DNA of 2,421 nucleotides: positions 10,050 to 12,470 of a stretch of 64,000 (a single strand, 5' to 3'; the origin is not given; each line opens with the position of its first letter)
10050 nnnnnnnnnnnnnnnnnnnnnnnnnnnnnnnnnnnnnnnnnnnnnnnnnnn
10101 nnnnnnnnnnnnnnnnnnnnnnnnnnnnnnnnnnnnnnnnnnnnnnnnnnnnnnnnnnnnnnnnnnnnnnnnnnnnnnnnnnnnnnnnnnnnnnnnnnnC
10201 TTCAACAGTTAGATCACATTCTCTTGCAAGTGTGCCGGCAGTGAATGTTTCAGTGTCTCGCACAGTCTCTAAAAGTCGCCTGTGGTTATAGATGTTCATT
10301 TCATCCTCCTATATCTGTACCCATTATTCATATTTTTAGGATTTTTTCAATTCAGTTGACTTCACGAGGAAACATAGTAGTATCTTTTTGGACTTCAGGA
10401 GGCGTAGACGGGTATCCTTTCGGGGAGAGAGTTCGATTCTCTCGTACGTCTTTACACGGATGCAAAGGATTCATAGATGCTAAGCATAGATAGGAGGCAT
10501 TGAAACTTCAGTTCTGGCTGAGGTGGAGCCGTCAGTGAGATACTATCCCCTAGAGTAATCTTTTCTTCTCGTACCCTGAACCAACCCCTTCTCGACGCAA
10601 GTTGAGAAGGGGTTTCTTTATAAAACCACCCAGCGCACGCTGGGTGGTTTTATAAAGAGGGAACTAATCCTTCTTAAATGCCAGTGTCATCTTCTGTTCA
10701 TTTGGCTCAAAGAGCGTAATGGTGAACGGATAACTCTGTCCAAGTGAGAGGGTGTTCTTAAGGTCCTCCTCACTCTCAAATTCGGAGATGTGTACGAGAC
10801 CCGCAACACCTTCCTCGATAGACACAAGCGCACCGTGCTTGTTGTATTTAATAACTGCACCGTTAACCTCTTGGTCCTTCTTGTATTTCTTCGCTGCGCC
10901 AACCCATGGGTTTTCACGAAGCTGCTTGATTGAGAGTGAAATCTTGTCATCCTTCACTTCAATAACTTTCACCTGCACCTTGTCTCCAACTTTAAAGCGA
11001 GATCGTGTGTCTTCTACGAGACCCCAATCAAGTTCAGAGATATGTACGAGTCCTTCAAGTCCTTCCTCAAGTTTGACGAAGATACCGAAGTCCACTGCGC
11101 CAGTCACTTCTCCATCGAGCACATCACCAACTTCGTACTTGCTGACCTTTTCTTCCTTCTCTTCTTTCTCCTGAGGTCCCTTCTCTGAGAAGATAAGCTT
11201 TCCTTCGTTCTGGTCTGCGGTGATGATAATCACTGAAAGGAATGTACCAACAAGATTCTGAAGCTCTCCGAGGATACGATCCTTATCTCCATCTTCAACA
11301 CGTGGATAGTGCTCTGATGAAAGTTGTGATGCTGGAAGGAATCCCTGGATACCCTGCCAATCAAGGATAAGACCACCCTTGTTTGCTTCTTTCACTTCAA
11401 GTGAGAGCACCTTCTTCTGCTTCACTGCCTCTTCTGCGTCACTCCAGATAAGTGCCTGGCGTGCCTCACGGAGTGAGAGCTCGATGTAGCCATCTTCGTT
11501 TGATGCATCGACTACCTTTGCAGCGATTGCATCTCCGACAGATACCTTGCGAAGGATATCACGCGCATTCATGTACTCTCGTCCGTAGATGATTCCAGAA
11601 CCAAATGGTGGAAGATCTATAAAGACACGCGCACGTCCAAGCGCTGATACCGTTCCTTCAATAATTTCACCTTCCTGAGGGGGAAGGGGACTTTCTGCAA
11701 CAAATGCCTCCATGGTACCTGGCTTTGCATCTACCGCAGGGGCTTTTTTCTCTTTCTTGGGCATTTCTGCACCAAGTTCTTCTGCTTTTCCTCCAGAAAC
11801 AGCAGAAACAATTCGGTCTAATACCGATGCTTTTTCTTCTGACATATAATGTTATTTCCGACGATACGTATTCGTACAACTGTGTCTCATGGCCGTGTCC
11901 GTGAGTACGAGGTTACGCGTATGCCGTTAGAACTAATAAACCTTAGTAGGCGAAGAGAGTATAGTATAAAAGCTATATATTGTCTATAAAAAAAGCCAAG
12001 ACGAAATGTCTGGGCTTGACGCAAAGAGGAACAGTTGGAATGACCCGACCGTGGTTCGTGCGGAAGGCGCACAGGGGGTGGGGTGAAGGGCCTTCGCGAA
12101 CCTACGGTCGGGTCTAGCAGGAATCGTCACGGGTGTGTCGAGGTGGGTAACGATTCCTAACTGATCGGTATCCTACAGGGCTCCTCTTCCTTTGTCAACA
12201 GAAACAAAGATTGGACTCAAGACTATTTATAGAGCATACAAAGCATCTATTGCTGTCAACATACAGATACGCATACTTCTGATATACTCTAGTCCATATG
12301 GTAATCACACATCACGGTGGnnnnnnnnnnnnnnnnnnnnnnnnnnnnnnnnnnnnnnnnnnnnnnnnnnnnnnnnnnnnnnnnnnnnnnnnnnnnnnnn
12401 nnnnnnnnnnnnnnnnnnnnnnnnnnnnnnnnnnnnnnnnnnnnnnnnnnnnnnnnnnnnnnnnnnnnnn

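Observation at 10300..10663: tRNA-like acceptor/T-arm minihelix heading a putative ~225-nt ncRNA in a 360-nt gene-free gap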

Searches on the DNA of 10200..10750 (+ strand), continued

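Call 56: search_with_rna_model(model_id=R1, sources=[window, L002, L003, L004, L007, L010, L011, L016, L018, L019, L021, L027, L030, L033, L036, L040, L041, L042, L045, L046, L048, L049, L051, L052, L053, L055, L056, L058, L060, L063, L064, L067, L070, L072, L038, L054, L029, L022, L026, L025, L039, L085, L086, L082, L005, L006, L008, L009, L013, L014, L015, L020, L023, L024, L028, L031, L034, L035, L037, L043, L047, L050, L057, L059, L061, L062, L065, L069, L071, L073, L074, L076, L077, L078, L080, L081], max_evalue=10)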
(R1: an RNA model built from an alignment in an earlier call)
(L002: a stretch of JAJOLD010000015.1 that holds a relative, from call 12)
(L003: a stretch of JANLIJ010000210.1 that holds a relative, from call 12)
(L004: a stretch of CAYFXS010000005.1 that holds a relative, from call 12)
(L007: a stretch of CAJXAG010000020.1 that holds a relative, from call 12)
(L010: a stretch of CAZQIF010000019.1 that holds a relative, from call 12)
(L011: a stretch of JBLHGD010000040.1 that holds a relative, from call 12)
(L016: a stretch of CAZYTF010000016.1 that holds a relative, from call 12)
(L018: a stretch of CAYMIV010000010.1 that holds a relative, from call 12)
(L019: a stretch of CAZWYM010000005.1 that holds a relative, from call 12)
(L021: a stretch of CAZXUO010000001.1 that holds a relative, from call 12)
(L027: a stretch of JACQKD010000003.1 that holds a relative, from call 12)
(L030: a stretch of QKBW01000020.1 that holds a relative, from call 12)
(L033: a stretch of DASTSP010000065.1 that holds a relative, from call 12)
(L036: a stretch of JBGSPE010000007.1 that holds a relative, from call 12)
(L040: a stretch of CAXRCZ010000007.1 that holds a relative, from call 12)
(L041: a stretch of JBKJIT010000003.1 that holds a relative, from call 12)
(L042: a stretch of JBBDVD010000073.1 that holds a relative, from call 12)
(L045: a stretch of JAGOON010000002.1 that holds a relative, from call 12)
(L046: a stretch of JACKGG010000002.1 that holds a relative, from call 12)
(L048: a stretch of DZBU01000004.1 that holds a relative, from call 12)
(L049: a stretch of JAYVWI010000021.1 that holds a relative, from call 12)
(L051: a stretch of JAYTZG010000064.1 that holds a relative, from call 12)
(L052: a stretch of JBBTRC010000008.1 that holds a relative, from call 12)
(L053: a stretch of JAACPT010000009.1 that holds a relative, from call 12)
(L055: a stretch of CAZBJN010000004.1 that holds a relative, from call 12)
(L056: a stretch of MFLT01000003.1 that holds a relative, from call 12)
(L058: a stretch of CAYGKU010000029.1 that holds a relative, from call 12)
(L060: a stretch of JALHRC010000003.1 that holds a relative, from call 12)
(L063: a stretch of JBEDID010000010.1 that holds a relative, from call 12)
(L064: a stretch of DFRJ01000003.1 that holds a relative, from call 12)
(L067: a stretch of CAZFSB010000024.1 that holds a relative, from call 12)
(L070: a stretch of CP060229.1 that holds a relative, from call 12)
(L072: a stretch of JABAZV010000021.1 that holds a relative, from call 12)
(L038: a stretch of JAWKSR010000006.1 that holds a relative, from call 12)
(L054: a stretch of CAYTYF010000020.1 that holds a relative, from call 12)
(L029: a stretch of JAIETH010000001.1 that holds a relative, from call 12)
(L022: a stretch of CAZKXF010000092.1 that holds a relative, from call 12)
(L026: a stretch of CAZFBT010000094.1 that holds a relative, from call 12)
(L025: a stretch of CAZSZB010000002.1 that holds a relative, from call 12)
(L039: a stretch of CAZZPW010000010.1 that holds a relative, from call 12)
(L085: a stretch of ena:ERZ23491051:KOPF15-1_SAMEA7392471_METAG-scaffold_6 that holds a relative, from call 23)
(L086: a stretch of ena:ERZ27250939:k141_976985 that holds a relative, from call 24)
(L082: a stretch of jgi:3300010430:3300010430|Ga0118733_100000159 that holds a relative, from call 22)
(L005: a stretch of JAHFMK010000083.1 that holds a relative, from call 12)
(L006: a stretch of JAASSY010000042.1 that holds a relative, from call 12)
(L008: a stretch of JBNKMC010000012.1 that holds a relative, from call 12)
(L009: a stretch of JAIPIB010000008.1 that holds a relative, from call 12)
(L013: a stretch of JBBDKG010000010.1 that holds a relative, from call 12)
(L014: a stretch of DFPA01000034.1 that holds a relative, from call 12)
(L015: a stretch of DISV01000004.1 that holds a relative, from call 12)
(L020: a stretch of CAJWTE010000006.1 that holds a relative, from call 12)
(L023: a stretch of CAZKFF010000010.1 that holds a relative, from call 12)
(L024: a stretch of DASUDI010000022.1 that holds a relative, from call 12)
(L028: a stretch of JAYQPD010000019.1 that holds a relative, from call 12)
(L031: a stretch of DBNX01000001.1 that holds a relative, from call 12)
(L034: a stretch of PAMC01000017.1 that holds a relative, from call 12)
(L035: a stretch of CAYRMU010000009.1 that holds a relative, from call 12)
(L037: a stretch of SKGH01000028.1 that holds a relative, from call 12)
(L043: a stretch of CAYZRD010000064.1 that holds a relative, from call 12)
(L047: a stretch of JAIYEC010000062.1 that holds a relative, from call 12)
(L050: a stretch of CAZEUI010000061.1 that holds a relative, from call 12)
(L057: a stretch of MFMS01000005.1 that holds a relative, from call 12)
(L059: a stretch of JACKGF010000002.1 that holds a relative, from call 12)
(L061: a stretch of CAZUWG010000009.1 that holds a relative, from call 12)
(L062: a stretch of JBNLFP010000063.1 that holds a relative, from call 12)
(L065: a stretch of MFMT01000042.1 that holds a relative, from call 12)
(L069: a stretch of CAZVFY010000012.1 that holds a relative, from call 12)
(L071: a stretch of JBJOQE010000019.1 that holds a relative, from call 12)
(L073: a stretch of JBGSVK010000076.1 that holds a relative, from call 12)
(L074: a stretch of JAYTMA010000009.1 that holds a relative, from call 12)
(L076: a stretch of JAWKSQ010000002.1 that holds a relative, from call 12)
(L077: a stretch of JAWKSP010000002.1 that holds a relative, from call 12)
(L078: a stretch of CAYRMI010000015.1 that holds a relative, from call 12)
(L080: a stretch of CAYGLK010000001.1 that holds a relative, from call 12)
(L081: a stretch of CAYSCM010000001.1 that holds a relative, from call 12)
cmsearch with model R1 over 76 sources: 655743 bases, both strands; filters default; matches with E-value up to 10: 6.
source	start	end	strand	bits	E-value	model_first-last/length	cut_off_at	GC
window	10387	10622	+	289.4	6.4e-84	1-236/236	no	0.47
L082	5224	5459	-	285.3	1.1e-82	1-236/236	no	0.48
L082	5182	5271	+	28.3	3.3e-06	1-236/236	no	0.48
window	10575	10680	-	25.2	2.8e-05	1-236/236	no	0.46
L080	7926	8002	-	11.4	0.38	1-236/236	no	0.38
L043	1760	1821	-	9.6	1.2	1-236/236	no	0.61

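Call 71: search_dna_similar(query=window:10356-10622:+, collection=plasmids, mode=distant, max_evalue=0.01)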
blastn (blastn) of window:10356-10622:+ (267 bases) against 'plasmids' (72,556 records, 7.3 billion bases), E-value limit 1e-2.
Records with a match: 1; places in all: 1; records where one place covers at least 80% of the query: 0.
Best place of each record, by identity: 60-80% 1.
By first word of the organism name: Scytonema 1.
By predicted mobility (MOB-suite, as given by PLSDB): non-mobilizable 1.
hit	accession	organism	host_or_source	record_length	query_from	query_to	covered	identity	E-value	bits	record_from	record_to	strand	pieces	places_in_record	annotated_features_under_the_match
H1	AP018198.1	Scytonema sp. HK-05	-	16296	128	188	23%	78.7%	4e-4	53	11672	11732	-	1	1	none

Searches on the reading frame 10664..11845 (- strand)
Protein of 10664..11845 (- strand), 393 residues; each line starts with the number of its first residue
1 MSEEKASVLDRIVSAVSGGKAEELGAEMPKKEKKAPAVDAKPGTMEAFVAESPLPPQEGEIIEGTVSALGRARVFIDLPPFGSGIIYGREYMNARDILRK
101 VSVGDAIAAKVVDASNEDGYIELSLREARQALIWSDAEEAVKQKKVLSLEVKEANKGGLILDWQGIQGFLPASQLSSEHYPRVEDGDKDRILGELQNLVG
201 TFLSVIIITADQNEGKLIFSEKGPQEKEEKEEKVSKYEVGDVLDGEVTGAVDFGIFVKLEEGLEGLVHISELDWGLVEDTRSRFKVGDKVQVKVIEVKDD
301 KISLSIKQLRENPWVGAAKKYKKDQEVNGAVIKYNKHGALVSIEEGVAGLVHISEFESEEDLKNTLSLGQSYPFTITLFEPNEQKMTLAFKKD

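Call 10: find_encoding_contigs(protein=window:10664-11845:-, flank=3000, max_places=10)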
Protein window:10664-11845:- (393 aa): 2 contigs read that carry it; 1 place shown.
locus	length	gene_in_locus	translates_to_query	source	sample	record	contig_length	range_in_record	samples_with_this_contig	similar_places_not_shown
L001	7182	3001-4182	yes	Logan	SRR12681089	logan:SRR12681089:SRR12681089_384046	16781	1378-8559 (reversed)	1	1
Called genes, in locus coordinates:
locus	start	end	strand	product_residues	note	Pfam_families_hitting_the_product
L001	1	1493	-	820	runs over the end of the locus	PF00521:DNA_topoisoIV, PF03989:DNA_gyraseA_C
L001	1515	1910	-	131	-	-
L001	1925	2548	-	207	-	PF13483:Lactamase_B_3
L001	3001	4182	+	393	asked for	PF00575:S1 (weak), PF23459:S1_RRP5 (faint), PF21543:CvfB_2nd (faint), PF00575:S1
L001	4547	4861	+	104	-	-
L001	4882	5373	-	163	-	PF07963:N_methyl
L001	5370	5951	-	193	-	PF01195:Pept_tRNA_hydro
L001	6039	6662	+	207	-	PF10502:Peptidase_S26, PF00717:Peptidase_S24 (weak)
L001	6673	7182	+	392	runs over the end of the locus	PF03129:HGTP_anticodon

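Call 12: find_related_loci(query=window:10664-11845:-, collection=genome_contigs, flank=4000)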
Query window:10664-11845:- (393 aa) in genome_contigs; peptide patterns used: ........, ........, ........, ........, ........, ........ (x = any residue, [..] = any of these).
600 stretches matched a pattern (row limit reached: there are more); 146 encode a relative of the query (tblastn E <= 1e-3); the best 80 are kept; 80 distinct loci.
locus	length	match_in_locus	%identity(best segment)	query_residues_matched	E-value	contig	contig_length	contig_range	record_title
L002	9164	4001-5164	78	1-392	0e+0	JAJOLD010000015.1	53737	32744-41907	MAG: Candidatus Paceibacterota bacterium isolate MAG-855 c_000000000007, whole genome shotgun sequence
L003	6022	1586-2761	75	1-392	0e+0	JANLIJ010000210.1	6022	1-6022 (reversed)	MAG: Candidatus Kaiserbacteria bacterium isolate S40-12 k99_246325, whole genome shotgun sequence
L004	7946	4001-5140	75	1-393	0e+0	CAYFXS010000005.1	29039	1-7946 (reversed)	MAG TPA_asm: uncultured Candidatus Saccharibacteria bacterium isolate ERP108616_co2_42 genome assembly, contig: NODE_205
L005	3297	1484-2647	77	1-392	0e+0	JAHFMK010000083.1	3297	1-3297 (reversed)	MAG: Candidatus Kaiserbacteria bacterium isolate nzgw455 NODE_17326_length_3298_cov_3.989613, whole genome shotgun seque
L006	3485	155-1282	76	16-391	0e+0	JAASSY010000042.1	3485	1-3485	MAG: Candidatus Parcubacteria bacterium isolate KhS_metabat.28 KhS_C17751, whole genome shotgun sequence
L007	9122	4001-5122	77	18-391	0e+0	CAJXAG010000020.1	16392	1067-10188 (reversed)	TPA_asm: uncultured bacterium isolate ERR599159_bin.108_MetaBAT_v2.12.1_MAG genome assembly, contig: NODE_1450_length_16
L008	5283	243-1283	82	44-390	0e+0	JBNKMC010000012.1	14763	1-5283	MAG: Minisyncoccia bacterium isolate H1.bin.27.strict NODE_12_length_14763_cov_7.005447, whole genome shotgun sequence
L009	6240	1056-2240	75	1-393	0e+0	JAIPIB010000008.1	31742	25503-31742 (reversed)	MAG: Candidatus Paceibacterota bacterium isolate Tobar12.5m-G43 Tobar12-5m-C974, whole genome shotgun sequence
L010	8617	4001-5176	75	1-393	0e+0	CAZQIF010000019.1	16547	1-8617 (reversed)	MAG TPA_asm: uncultured Candidatus Saccharibacteria bacterium isolate SRP286056_co3_504 genome assembly, contig: NODE_35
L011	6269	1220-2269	82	42-391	0e+0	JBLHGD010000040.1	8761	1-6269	MAG: Candidatus Azotimanducaceae bacterium isolate 3300054976_96 Ga0535667_0016686, whole genome shotgun sequence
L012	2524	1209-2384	74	1-393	0e+0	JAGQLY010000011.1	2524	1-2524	MAG: Candidatus Kaiserbacteria bacterium isolate HKST-UBA28 k127_1206538, whole genome shotgun sequence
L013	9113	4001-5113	80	26-391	0e+0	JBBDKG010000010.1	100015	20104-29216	MAG: Candidatus Paceibacterota bacterium isolate LejiaA_53_16 Lejia_A_368_length_100015_cov_10, whole genome shotgun seq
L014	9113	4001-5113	76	13-390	0e+0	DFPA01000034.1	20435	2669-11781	MAG TPA_asm: Patescibacteria group bacterium UBA3527 UBA3527_contig_12165, whole genome shotgun sequence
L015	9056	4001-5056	79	40-391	0e+0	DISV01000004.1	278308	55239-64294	MAG TPA_asm: Patescibacteria group bacterium UBA6201 UBA6201_contig_4681, whole genome shotgun sequence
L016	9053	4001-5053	79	43-393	0e+0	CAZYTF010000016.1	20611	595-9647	MAG TPA_asm: uncultured Candidatus Saccharibacteria bacterium isolate binchicken_co47_12 genome assembly, contig: NODE_1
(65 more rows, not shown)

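Call 21: find_homologous_proteins(query=window:10664-11845:-, max_evalue=1e-100)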
Query window:10664-11845:- (393 aa): 7919 proteins with E <= 1e-100 among 8000 candidates; the best 120 are listed.
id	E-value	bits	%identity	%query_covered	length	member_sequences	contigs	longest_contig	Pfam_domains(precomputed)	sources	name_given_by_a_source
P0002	5.9e-238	807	95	100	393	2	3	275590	PF21543.4,PF00575.30,PF23459.2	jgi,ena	-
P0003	1.2e-227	773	92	100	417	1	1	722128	PF21543.4,PF00575.30,PF23459.2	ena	-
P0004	2.0e-215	733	87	100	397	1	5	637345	PF21543.4,PF00575.30,PF23459.2,PF21710.4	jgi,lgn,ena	-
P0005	6.4e-204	695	83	100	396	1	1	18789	PF21543.4,PF00575.30,PF23459.2,PF21710.4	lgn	-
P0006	7.9e-204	695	83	100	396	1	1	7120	PF21543.4,PF00575.30,PF23459.2,PF21710.4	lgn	-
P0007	6.3e-203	692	82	100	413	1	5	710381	PF21543.4,PF00575.30,PF23459.2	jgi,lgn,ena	-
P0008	1.0e-202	691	81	100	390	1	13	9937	PF21543.4,PF00575.30,PF23459.2,PF21710.4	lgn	-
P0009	2.7e-202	690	81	100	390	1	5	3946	PF21543.4,PF00575.30,PF23459.2,PF21710.4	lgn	-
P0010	1.3e-201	687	80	100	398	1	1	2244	PF21543.4,PF00575.30,PF23459.2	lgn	-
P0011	2.0e-199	680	81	100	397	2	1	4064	PF00575.30,PF23459.2,PF21710.4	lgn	-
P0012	2.6e-199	680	80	100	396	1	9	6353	PF21543.4,PF00575.30,PF23459.2,PF21710.4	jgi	jgi:small subunit ribosomal protein S1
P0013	3.4e-199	679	81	100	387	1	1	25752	PF21543.4,PF00575.30,PF23459.2,PF21710.4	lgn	-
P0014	5.7e-199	679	79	100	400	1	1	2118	PF21543.4,PF00575.30,PF23459.2,PF21710.4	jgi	-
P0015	5.7e-199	679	81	100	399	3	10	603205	PF21543.4,PF00575.30,PF23459.2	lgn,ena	-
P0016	2.6e-198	676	79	100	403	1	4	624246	PF21543.4,PF00575.30,PF23459.2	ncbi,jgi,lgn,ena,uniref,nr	ncbi:S1 RNA-binding domain-containing protein [Candidatus Parcubacteria bacterium]|uniref:30S riboso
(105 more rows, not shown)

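Call 22: find_encoding_contigs(protein=P0002, flank=4000, max_places=3)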
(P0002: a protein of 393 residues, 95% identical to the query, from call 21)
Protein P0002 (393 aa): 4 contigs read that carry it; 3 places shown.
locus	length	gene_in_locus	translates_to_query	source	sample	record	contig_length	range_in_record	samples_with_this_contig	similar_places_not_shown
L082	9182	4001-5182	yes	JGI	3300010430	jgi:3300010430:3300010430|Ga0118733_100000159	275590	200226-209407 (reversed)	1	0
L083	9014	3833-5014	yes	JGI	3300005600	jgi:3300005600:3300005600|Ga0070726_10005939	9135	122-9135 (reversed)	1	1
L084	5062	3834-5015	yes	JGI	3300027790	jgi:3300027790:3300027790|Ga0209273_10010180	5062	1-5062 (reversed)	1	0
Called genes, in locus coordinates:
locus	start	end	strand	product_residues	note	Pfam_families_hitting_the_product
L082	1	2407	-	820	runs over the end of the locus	PF00521:DNA_topoisoIV, PF03989:DNA_gyraseA_C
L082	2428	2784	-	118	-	-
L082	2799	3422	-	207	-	PF13483:Lactamase_B_3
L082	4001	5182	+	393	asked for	PF00575:S1 (weak), PF23459:S1_RRP5 (faint), PF21543:CvfB_2nd (faint), PF00575:S1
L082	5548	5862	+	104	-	-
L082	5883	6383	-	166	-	PF07963:N_methyl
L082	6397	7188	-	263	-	PF13640:2OG-FeII_Oxy_3, PF13661:2OG-FeII_Oxy_4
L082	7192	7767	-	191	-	PF01195:Pept_tRNA_hydro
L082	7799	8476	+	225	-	PF00717:Peptidase_S24 (weak), PF10502:Peptidase_S26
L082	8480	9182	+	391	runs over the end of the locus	PF03129:HGTP_anticodon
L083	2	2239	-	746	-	?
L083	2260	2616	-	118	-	-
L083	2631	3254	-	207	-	PF13483:Lactamase_B_3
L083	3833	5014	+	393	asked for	PF00575:S1 (weak), PF23459:S1_RRP5 (faint), PF21543:CvfB_2nd (faint), PF00575:S1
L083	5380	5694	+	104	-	-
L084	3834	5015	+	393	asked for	PF00575:S1 (weak), PF23459:S1_RRP5 (faint), PF21543:CvfB_2nd (faint), PF00575:S1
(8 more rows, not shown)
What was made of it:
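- On YrlA / bacterial Y RNA: The neighbours are gyrA, a metallo-beta-lactamase-fold gene, rpsA, the 104-aa orphan, pilin, pth, lepB and a hisS-like gene (calls 10, 22).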

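Call 23: find_encoding_contigs(protein=P0003, flank=4000, max_places=3)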
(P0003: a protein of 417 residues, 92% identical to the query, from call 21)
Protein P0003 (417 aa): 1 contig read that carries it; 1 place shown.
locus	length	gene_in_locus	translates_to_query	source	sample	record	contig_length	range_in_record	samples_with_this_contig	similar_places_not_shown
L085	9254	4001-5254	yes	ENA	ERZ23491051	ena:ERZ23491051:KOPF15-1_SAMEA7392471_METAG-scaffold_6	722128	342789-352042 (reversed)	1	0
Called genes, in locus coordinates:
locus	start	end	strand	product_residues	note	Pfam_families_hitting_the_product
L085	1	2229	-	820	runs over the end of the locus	PF00521:DNA_topoisoIV, PF03989:DNA_gyraseA_C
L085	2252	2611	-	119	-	-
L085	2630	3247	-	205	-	PF13483:Lactamase_B_3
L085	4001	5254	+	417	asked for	PF00575:S1 (weak), PF23459:S1_RRP5 (faint), PF21543:CvfB_2nd (faint), PF00575:S1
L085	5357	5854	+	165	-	-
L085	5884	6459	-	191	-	PF01195:Pept_tRNA_hydro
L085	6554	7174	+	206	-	PF10502:Peptidase_S26, PF00717:Peptidase_S24 (weak)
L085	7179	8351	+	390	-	PF03129:HGTP_anticodon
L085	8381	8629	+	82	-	PF01165:Ribosomal_S21 (weak)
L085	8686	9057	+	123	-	PF02130:YbeY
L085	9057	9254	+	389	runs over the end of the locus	PF11104:PilM_2, PF02491:SHS2_FTSA, PF14450:FtsA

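Call 24: find_encoding_contigs(protein=P0004, flank=4000, max_places=3)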
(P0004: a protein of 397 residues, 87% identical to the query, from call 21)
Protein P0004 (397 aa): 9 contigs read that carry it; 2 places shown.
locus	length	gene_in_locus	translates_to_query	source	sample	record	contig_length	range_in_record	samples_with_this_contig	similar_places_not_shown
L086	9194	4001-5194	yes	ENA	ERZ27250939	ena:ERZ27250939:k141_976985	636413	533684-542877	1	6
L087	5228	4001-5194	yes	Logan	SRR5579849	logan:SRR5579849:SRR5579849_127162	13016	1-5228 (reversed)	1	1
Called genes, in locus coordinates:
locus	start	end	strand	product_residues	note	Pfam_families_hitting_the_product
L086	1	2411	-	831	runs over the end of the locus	PF00521:DNA_topoisoIV, PF03989:DNA_gyraseA_C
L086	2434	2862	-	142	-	-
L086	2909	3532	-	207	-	PF13483:Lactamase_B_3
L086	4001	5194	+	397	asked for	PF00575:S1 (weak), PF23459:S1_RRP5 (faint), PF21710:Spt6_S1 (faint), PF21543:CvfB_2nd (faint), PF00575:S1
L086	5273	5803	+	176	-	PF01124:MAPEG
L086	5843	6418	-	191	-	PF01195:Pept_tRNA_hydro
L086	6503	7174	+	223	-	PF10502:Peptidase_S26, PF00717:Peptidase_S24 (faint)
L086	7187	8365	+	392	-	PF03129:HGTP_anticodon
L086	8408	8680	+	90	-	-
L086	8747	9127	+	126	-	PF02130:YbeY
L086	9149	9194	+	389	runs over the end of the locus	PF11104:PilM_2, PF02491:SHS2_FTSA, PF14450:FtsA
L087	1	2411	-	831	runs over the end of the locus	PF00521:DNA_topoisoIV, PF03989:DNA_gyraseA_C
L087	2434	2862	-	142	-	-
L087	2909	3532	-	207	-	PF13483:Lactamase_B_3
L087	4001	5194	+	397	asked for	PF00575:S1 (weak), PF23459:S1_RRP5 (faint), PF21710:Spt6_S1 (faint), PF21543:CvfB_2nd (faint), PF00575:S1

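Call 64: find_encoding_contigs(protein=P0005, flank=3000, max_places=2)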
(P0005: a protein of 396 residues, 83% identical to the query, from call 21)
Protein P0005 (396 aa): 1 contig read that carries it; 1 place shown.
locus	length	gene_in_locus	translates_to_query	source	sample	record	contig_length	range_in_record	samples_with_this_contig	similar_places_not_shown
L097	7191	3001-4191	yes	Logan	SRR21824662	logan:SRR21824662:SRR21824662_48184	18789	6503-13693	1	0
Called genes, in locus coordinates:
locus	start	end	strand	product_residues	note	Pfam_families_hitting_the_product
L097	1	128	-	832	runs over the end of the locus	PF00521:DNA_topoisoIV, PF03989:DNA_gyraseA_C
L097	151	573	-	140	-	-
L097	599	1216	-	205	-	PF13483:Lactamase_B_3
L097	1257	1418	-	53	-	-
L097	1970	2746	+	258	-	-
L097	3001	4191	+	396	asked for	PF21543:CvfB_2nd (faint), PF00575:S1 (weak), PF23459:S1_RRP5 (faint), PF21710:Spt6_S1 (faint), PF00575:S1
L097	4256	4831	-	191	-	PF01195:Pept_tRNA_hydro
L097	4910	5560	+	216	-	PF10502:Peptidase_S26, PF00717:Peptidase_S24 (weak)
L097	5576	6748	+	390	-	PF03129:HGTP_anticodon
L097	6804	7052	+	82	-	PF01165:Ribosomal_S21 (weak)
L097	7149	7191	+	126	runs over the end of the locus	PF02130:YbeY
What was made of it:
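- It is missing at this locus in close relatives (calls 23, 24, 64).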

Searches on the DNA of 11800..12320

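Call 66: search_rna_families(source=window, start=11800, end=12320, threshold=evalue, max_evalue=0.1)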
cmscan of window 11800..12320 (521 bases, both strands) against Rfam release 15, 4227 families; matches with E-value up to 0.1: 0.
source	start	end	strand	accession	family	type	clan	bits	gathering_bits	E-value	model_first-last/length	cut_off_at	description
